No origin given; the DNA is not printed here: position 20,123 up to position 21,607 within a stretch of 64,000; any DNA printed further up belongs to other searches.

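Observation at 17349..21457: Four-gene operon: TelA-like, membrane-anchored protein, coiled-coil Gly/Ser-tail protein, coupled small TM protein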

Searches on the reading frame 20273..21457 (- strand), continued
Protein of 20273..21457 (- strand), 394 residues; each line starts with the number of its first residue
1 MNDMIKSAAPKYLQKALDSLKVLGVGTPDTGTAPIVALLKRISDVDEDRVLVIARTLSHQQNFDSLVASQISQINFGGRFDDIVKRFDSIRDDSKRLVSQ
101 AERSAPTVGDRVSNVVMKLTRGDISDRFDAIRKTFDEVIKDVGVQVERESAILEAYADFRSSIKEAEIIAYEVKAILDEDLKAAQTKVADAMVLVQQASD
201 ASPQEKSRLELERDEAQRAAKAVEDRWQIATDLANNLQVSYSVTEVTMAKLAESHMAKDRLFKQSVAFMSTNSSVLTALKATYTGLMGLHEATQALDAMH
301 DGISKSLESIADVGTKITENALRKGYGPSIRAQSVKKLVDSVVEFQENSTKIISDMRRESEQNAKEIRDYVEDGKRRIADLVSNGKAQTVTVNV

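Call 78: search_protein_families(library=pfam, proteins=[L089:7211-8533:+, L089:8546-9799:+, L088:7124-8554:+, L088:8558-9901:+], max_evalue=0.01)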
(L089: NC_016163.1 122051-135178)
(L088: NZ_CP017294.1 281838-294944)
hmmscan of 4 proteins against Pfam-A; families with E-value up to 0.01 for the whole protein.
L089:7211-8533:+ (440 aa): 3 families
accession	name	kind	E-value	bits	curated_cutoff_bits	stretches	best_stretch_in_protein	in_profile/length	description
PF19911.4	DUF6384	-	4.7e-26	92.1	25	2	261-440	128-308/308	Family of unknown function (DUF6384)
PF09682.15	Phage_holin_6_1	-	0.002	19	24.9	0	99-149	3-56/101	Bacteriophage holin of superfamily 6 (Holin_LLH)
PF09716.15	ETRAMP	-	0.008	16.6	29.1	0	93-127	47-81/81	Malarial early transcribed membrane protein (ETRAMP)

L089:8546-9799:+ (417 aa): 0 families

L088:7124-8554:+ (476 aa): 1 family
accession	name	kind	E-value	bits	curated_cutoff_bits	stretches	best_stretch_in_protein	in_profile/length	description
PF19911.4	DUF6384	-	1.1e-43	149.9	25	2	4-150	6-156/308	Family of unknown function (DUF6384)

L088:8558-9901:+ (447 aa): 0 families

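Call 89: get_annotated_region(hit=H11, flank=5000)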
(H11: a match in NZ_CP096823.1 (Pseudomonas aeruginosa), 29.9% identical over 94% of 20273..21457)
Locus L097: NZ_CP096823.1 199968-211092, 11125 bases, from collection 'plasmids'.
description: Pseudomonas aeruginosa strain NY8709 plasmid pNY8709-IMP, complete sequence
organism: Pseudomonas aeruginosa (NCBI taxid 287)
taxonomy: Bacteria; Pseudomonadota; Gammaproteobacteria; Pseudomonadales; Pseudomonadaceae; Pseudomonas; Pseudomonas aeruginosa
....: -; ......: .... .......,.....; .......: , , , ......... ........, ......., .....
typing (MOB-suite, as given by PLSDB): non-mobilizable
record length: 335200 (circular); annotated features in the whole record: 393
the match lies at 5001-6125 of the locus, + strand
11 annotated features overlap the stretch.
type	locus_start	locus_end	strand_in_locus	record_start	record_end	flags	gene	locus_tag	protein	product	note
CDS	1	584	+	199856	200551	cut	-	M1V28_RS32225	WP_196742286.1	ERCC4 domain-containing protein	-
CDS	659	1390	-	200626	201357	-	-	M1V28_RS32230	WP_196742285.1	TonB C-terminal domain-containing protein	-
CDS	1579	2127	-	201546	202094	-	-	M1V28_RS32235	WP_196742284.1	hypothetical protein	-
CDS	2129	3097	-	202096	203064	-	-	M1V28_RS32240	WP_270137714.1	hypothetical protein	-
CDS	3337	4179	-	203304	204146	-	-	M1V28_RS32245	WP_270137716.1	M48 family metallopeptidase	-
CDS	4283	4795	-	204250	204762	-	-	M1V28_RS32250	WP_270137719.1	hypothetical protein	-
CDS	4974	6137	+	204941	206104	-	-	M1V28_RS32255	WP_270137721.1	merozoite surface protein 3b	-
CDS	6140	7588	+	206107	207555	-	-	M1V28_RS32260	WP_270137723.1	DUF6384 family protein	-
CDS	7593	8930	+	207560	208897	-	-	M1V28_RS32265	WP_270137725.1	hypothetical protein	-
CDS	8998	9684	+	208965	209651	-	-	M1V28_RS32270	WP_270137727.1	hypothetical protein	-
CDS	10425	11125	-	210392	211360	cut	-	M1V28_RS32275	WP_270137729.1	site-specific integrase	GO:0015074 - DNA integration [Evidence IEA]; GO:0006310 - DNA recombination [Evidence IEA]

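Call 90: get_annotated_region(hit=H10, flank=5000)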
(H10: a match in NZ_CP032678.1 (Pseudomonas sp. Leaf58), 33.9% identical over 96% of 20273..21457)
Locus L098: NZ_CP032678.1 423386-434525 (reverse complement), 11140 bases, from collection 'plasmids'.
description: Pseudomonas sp. Leaf58 plasmid pBASL58, complete sequence
organism: Pseudomonas sp. Leaf58 (NCBI taxid 1736226)
taxonomy: Bacteria; Pseudomonadota; Gammaproteobacteria; Pseudomonadales; Pseudomonadaceae; Pseudomonas; Pseudomonas sp. Leaf58
host: -; source: Arabidopsis,whole organism,phyllosphere; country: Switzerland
typing (MOB-suite, as given by PLSDB): non-mobilizable; mating-pair formation MPF_I
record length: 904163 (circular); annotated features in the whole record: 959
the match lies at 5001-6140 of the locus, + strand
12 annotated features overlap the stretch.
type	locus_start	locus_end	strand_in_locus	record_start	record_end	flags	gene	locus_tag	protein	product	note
CDS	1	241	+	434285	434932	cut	-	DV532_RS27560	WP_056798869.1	hypothetical protein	-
CDS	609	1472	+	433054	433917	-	-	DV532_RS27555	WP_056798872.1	hypothetical protein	-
CDS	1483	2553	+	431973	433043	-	-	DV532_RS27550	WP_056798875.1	cysteine protease StiP domain-containing protein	-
CDS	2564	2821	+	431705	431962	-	-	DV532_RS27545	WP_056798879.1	hypothetical protein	-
CDS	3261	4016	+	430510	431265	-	-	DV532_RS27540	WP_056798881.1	peptidyl-tRNA hydrolase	-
CDS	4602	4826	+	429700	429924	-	-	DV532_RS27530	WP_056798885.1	hypothetical protein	-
CDS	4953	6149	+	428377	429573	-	-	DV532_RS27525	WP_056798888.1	hypothetical protein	-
CDS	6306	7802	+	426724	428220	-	-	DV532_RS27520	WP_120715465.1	DUF6384 family protein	-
CDS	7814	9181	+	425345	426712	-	-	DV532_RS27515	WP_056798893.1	hypothetical protein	-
CDS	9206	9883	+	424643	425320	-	-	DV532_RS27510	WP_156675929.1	hypothetical protein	-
CDS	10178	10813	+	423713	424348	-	dcd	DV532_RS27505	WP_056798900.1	dCTP deaminase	GO:0009394 - 2'-deoxyribonucleotide metabolic process [Evidence IEA]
CDS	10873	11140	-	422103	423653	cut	-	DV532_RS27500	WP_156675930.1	hypothetical protein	-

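Call 91: get_annotated_region(hit=H9, flank=5000)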
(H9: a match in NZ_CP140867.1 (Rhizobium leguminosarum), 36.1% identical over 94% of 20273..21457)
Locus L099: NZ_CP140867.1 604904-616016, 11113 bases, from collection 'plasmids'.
description: Rhizobium leguminosarum strain TP16 plasmid pRlX5, complete sequence
organism: Rhizobium leguminosarum (NCBI taxid 384)
taxonomy: Bacteria; Pseudomonadota; Alphaproteobacteria; Hyphomicrobiales; Rhizobiaceae; Rhizobium; Rhizobium leguminosarum
host: -; source: Trifolium pratense,whole organism; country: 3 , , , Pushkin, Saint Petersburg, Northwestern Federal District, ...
typing (MOB-suite, as given by PLSDB): non-mobilizable
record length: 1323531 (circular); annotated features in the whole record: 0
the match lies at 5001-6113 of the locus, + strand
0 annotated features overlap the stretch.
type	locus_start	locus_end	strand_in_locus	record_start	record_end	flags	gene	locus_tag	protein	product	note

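Call 92: get_annotated_region(hit=H3, flank=5000)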
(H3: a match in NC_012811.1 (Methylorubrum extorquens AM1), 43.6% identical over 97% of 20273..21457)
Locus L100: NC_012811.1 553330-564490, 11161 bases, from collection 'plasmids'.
description: Methylorubrum extorquens AM1 megaplasmid, complete sequence
organism: Methylorubrum extorquens AM1 (NCBI taxid 272630)
taxonomy: Bacteria; Pseudomonadota; Alphaproteobacteria; Hyphomicrobiales; Methylobacteriaceae; Methylorubrum; Methylorubrum extorquens; Methylorubrum extorquens AM1
host: -; source: -; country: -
typing (MOB-suite, as given by PLSDB): non-mobilizable; replicon rep_cluster_56; mating-pair formation MPF_I
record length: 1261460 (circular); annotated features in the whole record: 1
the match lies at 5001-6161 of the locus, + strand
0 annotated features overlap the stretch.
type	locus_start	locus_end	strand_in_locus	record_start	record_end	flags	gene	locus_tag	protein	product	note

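Call 114: list_cluster_members(proteins=[window:20273-21457:-, window:17570-19000:-, window:17349-17570:-])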
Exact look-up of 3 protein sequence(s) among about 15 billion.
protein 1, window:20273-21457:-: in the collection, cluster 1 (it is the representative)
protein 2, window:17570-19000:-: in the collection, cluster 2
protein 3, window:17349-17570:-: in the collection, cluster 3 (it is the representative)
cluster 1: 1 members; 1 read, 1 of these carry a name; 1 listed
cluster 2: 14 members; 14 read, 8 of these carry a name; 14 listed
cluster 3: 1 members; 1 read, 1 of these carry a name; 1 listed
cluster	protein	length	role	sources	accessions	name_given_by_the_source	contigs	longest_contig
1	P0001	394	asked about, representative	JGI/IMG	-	hypothetical protein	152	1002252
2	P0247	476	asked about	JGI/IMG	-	chromosome segregation ATPase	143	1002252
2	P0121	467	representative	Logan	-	-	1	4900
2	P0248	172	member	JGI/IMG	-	hypothetical protein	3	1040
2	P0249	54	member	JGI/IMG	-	hypothetical protein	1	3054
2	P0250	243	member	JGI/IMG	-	hypothetical protein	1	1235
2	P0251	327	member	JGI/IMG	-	hypothetical protein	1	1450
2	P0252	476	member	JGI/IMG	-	chromosome segregation ATPase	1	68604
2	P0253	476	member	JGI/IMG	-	septal ring factor EnvC (AmiA/AmiB activator)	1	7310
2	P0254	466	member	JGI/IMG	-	DNA repair exonuclease SbcCD ATPase subunit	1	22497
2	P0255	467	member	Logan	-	-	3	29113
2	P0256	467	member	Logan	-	-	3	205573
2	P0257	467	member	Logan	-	-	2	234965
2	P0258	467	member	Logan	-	-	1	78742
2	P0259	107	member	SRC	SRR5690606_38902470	-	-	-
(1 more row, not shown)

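Call 118: search_protein_families(library=pfam, proteins=[L097:8998-9684:+, L098:9206-9883:+, L089:9862-10839:+, L088:10061-10381:+], max_evalue=0.1)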
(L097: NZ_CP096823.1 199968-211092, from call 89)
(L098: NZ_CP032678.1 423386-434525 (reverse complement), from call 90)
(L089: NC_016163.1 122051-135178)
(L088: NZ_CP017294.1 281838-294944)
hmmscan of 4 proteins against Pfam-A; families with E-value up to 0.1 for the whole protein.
L097:8998-9684:+ (228 aa): 0 families

L098:9206-9883:+ (225 aa): 0 families

L089:9862-10839:+ (325 aa): 1 family
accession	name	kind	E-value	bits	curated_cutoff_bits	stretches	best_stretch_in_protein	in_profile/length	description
PF14288.11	FKS1_dom1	-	0.095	13.5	27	0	132-194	16-76/111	1,3-beta-glucan synthase subunit FKS1, domain-1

L088:10061-10381:+ (106 aa): 0 families
